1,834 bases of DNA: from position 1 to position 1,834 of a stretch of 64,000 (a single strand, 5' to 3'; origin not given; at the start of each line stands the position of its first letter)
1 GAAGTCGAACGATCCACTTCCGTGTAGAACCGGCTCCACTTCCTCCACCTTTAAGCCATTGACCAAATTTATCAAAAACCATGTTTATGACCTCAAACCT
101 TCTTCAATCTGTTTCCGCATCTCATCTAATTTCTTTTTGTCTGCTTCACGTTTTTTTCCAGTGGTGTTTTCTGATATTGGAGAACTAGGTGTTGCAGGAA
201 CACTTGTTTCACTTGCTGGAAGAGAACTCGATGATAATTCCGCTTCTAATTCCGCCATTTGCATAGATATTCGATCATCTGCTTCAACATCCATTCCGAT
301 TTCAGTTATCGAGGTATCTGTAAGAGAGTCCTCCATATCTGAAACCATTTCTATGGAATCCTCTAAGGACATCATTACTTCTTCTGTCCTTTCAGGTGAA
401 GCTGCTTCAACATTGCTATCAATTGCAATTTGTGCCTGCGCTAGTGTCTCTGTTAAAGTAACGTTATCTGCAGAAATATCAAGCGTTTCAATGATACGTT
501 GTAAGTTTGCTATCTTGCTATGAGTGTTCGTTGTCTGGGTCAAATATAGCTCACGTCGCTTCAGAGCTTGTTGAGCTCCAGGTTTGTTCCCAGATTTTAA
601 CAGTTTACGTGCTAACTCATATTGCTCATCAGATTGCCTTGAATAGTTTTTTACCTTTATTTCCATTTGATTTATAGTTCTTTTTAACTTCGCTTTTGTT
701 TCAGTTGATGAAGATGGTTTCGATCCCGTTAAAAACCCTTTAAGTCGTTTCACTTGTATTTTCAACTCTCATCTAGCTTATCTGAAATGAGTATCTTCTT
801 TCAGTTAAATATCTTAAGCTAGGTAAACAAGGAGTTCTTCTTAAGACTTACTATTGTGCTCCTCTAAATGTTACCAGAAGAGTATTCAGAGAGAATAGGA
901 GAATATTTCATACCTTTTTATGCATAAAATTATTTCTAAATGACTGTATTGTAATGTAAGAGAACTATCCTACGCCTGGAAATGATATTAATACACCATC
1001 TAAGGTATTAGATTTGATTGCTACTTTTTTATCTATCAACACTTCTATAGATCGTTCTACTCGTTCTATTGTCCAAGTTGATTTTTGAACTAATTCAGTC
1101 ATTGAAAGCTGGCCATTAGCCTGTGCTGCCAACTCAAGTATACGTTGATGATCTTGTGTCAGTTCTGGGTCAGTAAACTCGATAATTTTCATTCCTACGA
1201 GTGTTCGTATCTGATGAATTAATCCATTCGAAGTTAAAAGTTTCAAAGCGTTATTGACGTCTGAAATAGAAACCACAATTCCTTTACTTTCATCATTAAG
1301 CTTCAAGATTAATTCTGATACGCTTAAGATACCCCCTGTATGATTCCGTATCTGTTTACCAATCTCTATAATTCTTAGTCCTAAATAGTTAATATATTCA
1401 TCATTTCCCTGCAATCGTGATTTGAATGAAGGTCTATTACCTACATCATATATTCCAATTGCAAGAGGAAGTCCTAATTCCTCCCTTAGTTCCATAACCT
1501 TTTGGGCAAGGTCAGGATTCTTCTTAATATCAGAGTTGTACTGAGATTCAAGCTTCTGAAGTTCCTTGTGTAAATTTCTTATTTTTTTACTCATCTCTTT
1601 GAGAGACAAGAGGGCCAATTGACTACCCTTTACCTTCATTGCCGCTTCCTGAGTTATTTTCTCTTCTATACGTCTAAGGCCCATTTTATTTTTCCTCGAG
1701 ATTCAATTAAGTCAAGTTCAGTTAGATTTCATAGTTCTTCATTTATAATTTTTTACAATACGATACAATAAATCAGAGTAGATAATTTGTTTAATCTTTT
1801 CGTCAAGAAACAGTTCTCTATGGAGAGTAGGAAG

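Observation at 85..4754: Eukaryote-like ESCRT-III / ESCRT-II / ESCRT-I gene cluster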

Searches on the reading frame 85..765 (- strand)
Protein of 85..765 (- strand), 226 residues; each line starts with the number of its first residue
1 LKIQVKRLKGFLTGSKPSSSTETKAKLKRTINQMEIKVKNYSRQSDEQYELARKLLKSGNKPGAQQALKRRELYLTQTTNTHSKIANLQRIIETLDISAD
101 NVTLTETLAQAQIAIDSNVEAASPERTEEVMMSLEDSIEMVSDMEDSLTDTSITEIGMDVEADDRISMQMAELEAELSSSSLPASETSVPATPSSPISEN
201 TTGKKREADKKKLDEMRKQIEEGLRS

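Call 3: search_protein_families(library=pfam, proteins=[window:85-765:-], max_evalue=1)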
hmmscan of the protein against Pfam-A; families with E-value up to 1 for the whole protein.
window:85-765:- (226 aa): 1 family
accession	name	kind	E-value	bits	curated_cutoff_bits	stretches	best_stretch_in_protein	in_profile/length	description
PF03357.26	Snf7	-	1.5e-11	44.7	27.3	1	22-196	1-170/171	Snf7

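Call 5: find_encoding_contigs(protein=window:85-765:-, flank=10000, max_places=6)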
Protein window:85-765:- (226 aa): 1 contig read that carries it; 1 place shown.
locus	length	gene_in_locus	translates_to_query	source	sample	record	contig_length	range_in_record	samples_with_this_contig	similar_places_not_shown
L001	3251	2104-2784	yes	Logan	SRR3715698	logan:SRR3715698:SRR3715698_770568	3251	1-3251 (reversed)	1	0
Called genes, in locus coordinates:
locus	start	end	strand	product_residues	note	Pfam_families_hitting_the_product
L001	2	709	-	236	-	?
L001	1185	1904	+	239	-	PF04157:EAP30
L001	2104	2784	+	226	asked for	PF03357:Snf7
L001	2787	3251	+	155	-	?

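Call 8: find_related_loci(query=window:85-765:-, collection=genome_contigs, flank=10000)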
Query window:85-765:- (226 aa) in genome_contigs; peptide patterns used: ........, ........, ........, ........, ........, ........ (x = any residue, [..] = any of these).
112 stretches matched a pattern; 14 encode a relative of the query (tblastn E <= 1e-3); 14 distinct loci.
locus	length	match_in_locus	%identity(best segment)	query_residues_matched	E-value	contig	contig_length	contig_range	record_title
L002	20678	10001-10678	98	1-226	3e-145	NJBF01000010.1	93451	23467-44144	MAG: Candidatus Heimdallarchaeota archaeon B3_Heim 121, whole genome shotgun sequence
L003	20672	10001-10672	90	1-226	3e-131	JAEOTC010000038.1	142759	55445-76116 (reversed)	MAG: Candidatus Hodarchaeota archaeon isolate YT1_021 k127_4300453, whole genome shotgun sequence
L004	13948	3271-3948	90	1-226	1e-127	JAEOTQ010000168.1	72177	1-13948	MAG: Candidatus Hodarchaeota archaeon isolate YT2_065 k127_40090716, whole genome shotgun sequence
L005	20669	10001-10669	87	4-226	1e-127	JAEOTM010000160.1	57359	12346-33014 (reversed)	MAG: Candidatus Hodarchaeota archaeon isolate YT2_004 k127_48796100, whole genome shotgun sequence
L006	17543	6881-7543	83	4-226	4e-122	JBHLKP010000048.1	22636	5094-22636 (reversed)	MAG: Candidatus Hodarchaeota archaeon isolate DZ1M.117 DZ1M.117@7808, whole genome shotgun sequence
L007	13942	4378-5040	82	5-226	2e-118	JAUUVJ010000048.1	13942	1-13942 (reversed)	MAG: Candidatus Hodarchaeota archaeon isolate CSMAG_10 CSMAG_10_k127_3338407_length_13942_cov_11.8646, whole genome shot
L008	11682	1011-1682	80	1-226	2e-118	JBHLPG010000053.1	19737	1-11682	MAG: Promethearchaeota archaeon isolate DZ3S.51 DZ3S.51@7817, whole genome shotgun sequence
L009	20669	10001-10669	79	1-226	7e-118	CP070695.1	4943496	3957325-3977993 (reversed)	MAG: Candidatus Heimdallarchaeota archaeon isolate bin6 chromosome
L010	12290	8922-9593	80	1-226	2e-117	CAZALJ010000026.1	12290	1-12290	MAG TPA_asm: uncultured archaeon isolate SRP239594_co1_179 genome assembly, contig: NODE_2609_length_12290_cov_9.883776,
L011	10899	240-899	80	5-226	4e-117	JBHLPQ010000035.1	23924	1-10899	MAG: Promethearchaeota archaeon isolate H2S.126 H2S.126@1197, whole genome shotgun sequence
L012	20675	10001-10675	78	1-226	2e-114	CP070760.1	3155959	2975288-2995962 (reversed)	MAG: Candidatus Heimdallarchaeota archaeon isolate bin272 chromosome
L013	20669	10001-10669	78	5-226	8e-112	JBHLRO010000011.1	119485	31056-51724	MAG: Candidatus Thorarchaeota archaeon isolate TM1M.79 TM1M.79@328, whole genome shotgun sequence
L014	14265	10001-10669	77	5-226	5e-111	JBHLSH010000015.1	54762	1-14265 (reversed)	MAG: Candidatus Heimdallarchaeota archaeon isolate TM2S.58 TM2S.58@906, whole genome shotgun sequence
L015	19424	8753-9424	77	1-226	3e-110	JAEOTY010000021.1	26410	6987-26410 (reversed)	MAG: Candidatus Hodarchaeota archaeon isolate YT5_056 k127_2266367, whole genome shotgun sequence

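Call 10: search_protein_families(library=pfam, proteins=[L002:10684-11298:+, L002:11351-12493:+, L002:12536-13309:+], max_evalue=0.1)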
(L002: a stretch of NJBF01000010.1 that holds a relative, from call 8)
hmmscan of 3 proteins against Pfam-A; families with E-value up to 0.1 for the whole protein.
L002:10684-11298:+ (204 aa): 3 families
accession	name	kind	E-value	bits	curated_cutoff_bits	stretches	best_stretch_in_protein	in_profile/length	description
PF03357.26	Snf7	-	1.4e-16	61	27.3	1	22-176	1-157/171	Snf7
PF17300.7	FIN1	-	0.0041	17.2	25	1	32-135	143-240/242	Filaments in between nuclei protein-1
PF02601.20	Exonuc_VII_L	-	0.054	13.4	35.9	1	20-158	142-285/315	Exonuclease VII, large subunit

L002:11351-12493:+ (380 aa): 28 families (the best 25 are shown)
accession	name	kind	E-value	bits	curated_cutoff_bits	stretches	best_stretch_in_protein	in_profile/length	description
PF00004.35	AAA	-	1.3e-39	136.1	21.2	1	146-275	1-130/131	ATPase family associated with various cellular activities (AAA)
PF17862.7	AAA_lid_3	-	1.2e-10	41.1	27.2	1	298-333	1-36/45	AAA+ lid domain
PF04212.24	MIT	-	1.2e-07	32.1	30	1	7-70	2-65/66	MIT (microtubule interacting and transport) domain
PF09336.16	Vps4_C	-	6.1e-06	26.6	21.3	1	350-379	32-61/61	Vps4 C terminal oligomerisation domain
PF13173.12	AAA_14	-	1.1e-05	25.9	27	1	146-214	5-74/129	AAA domain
PF07724.20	AAA_2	-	1.6e-05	25.5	27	1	145-240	5-101/166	AAA domain (Cdc48 subfamily)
PF05496.18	RuvB_N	-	2.8e-05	24.4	27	1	143-214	33-96/159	Holliday junction DNA helicase RuvB P-loop domain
PF13401.12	AAA_22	-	0.00013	22.7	27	1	146-180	8-45/130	AAA domain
PF07728.20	AAA_5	-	0.00029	21.3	22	1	146-213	2-77/139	AAA domain (dynein-related subfamily)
PF13191.12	AAA_16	-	0.00044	21.2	32.6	1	144-248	25-135/167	AAA ATPase domain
PF06068.19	TIP49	-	0.00064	19.4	23.8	1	111-194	25-103/347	TIP49 P-loop domain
PF01443.25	Viral_helicase1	-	0.0013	19.1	21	1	148-213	3-70/228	Viral superfamily 1 RNA helicase core domain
PF00910.28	RNA_helicase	-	0.0017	19.3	21.5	1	146-171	1-26/105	RNA helicase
PF13207.12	AAA_17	-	0.0024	18.6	27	1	149-175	1-27/136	AAA domain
PF01637.24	ATPase_2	-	0.0025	18.1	33.2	1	140-170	17-47/225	ATPase domain predominantly from Archaea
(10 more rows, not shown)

L002:12536-13309:+ (257 aa): 1 family
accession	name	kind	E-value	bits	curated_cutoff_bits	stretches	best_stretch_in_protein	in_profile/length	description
PF05871.18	ESCRT-II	-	3.1e-16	60.3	27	1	111-219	16-128/138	ESCRT-II complex subunit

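Call 29: search_solved_structures(query=window:85-765:-, max_evalue=1)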
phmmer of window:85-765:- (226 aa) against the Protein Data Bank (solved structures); distinct sequences matched with E-value up to 1: 8.
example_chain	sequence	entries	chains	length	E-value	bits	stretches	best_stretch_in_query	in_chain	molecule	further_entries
9ftl_A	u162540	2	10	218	9.3e-29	103.9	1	8-218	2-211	Heimdallarchaeota archaeon AB_125 ESCRT-IIIB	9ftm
8wb6_A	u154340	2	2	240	0.0011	22.2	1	17-221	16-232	SNF7 isoform 1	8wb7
5fd7_A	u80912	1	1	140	0.024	17.8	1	18-148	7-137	Vacuolar-sorting protein SNF7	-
9jsd_A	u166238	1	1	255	0.028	17.6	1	17-149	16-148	Vacuolar-sorting protein SNF7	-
9fn1_U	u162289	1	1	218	0.037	17.2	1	23-221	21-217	Vps20/32/60-like protein (ESCRT-III)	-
5fd9_A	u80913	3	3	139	0.038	17.2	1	18-148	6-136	Vacuolar-sorting protein SNF7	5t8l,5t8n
2iqi_A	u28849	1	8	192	0.56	13.4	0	134-188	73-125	Hypothetical protein XCC0632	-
2wam_A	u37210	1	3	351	0.78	12.9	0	74-147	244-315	CONSERVED HYPOTHETICAL ALANINE AND LEUCINE RICH PROTEIN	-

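Call 30: search_solved_structures(query=L002:10684-11298:+, max_evalue=1)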
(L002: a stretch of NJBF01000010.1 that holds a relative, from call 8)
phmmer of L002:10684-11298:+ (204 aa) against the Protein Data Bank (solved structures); distinct sequences matched with E-value up to 1: 13.
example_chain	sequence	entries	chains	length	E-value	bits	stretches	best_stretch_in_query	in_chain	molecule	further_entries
7zcg_B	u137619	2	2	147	6.3e-15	59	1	31-153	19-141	Charged multivesicular body protein 2a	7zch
6e8g_T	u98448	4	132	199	1.9e-13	54.2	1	19-185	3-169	Charged multivesicular body protein 1b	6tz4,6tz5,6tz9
8v2q_A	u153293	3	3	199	8.4e-13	52.1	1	19-185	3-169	Charged multivesicular body protein 1b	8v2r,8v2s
3jc1_Ab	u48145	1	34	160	1.9e-12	50.9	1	22-172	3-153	Charged multivesicular body protein 1b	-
13gm_C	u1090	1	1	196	1e-07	35.6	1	25-174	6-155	Charged multivesicular body protein 1a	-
6zh3_B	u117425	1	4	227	5.5e-06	29.9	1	36-198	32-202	Vacuolar protein-sorting-associated protein 24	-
2gd5_A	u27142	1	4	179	5.7e-06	29.9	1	21-175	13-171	Charged multivesicular body protein 3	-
3frt_A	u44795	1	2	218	6.3e-06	29.7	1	21-180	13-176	Charged multivesicular body protein 3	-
7zcg_A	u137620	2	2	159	0.00011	25.6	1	21-166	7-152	Charged multivesicular body protein 3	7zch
3frv_A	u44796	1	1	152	0.00078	22.9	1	21-153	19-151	Charged multivesicular body protein 3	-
9s9j_A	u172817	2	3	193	0.38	14.2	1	26-148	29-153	Cell division protein CdvB, Vps2 like protein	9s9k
4v7e_BB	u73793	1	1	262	0.44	13.9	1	43-114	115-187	40S ribosomal protein S1E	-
6wsa_A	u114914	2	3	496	0.83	13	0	15-96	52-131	NAD/NADP-dependent betaine aldehyde dehydrogenase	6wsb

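Call 90: search_protein_families(library=ncbifam, proteins=[window:85-765:-], max_evalue=0.01)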
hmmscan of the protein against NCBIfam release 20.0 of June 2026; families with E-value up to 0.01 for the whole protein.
window:85-765:- (226 aa): 0 families

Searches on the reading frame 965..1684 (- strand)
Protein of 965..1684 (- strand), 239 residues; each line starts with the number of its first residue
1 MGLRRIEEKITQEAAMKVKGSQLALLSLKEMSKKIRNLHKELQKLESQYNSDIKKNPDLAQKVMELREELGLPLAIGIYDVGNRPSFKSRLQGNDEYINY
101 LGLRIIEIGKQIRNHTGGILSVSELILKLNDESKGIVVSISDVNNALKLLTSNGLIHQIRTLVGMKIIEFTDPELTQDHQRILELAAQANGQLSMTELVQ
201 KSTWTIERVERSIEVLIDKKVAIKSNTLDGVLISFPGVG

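Call 3: search_protein_families(library=pfam, proteins=[window:965-1684:-], max_evalue=1)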
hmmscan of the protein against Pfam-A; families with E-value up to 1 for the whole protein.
window:965-1684:- (239 aa): 14 families
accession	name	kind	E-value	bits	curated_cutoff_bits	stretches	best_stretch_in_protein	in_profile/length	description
PF04157.22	EAP30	-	8.1e-20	71.9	26.8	1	1-219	1-212/219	EAP30/Vps36 family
PF06156.18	YabA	-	0.012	16.7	30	1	27-70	9-52/103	Initiation control protein YabA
PF21128.4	MCM4_WHD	-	0.015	15.8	24.4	1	108-157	14-63/75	MCM4, winged helix domain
PF08535.16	KorB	-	0.019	15.3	22.3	1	139-169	25-55/89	KorB domain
PF15146.11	FANCAA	-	0.041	13.4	27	1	3-63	365-426/441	Fanconi anemia-associated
PF19314.4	DUF5917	-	0.078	13.5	27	1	30-70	51-91/94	Family of unknown function (DUF5917)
PF01475.25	FUR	-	0.079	13.5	23.1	1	112-180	17-80/121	Ferric uptake regulator family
PF05852.16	DUF848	-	0.11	13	25.3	1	27-72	61-106/145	Gammaherpesvirus protein of unknown function (DUF848)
PF09895.14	DUF2122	-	0.12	13.2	25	1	118-213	7-94/106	RecB-family nuclease (DUF2122)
PF06698.16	DUF1192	-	0.12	13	25.5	1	18-49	12-43/58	Protein of unknown function (DUF1192)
PF02096.25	60KD_IMP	-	0.19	12.1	35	1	25-73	21-65/163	60Kd inner membrane protein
PF14817.11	HAUS5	-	0.22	10.7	25.6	1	12-68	385-441/643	HAUS augmin-like complex subunit 5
PF21408.2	MTR4-like_stalk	-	0.26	12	24.2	1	28-70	17-59/64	Exosome RNA helicase MTR4-like, stalk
PF11221.13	Med21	-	0.83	10.4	37.3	1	29-68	101-140/144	Subunit 21 of Mediator complex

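Call 44: search_solved_structures(query=window:965-1684:-, max_evalue=1)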
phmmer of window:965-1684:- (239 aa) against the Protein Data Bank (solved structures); distinct sequences matched with E-value up to 1: 7.
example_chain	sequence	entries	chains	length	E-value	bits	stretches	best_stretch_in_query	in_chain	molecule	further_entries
2zme_A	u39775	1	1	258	3.6e-17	65.7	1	4-220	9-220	Vacuolar-sorting protein SNF8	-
3cuq_A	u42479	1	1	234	9.4e-15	57.8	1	22-220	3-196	Vacuolar-sorting protein SNF8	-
1u5t_A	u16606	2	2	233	9.2e-08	35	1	35-214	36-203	appears to be functionally related to SNF7; Snf8p | VPS22, YPL002C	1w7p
1ybz_A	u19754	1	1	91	0.022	17.4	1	32-74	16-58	chorismate mutase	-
8bp4_A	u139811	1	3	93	0.67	12.5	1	99-156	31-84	Leucine-rich repeat-containing protein 1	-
8bnb_A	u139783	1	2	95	0.7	12.5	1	99-156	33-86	Leucine-rich repeat-containing protein 1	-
8ehs_G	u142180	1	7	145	0.77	12.3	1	127-179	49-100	CS17 fimbriae major subunit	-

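Call 90: search_protein_families(library=ncbifam, proteins=[window:965-1684:-], max_evalue=0.01)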
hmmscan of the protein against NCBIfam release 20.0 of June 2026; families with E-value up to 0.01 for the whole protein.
window:965-1684:- (239 aa): 0 families
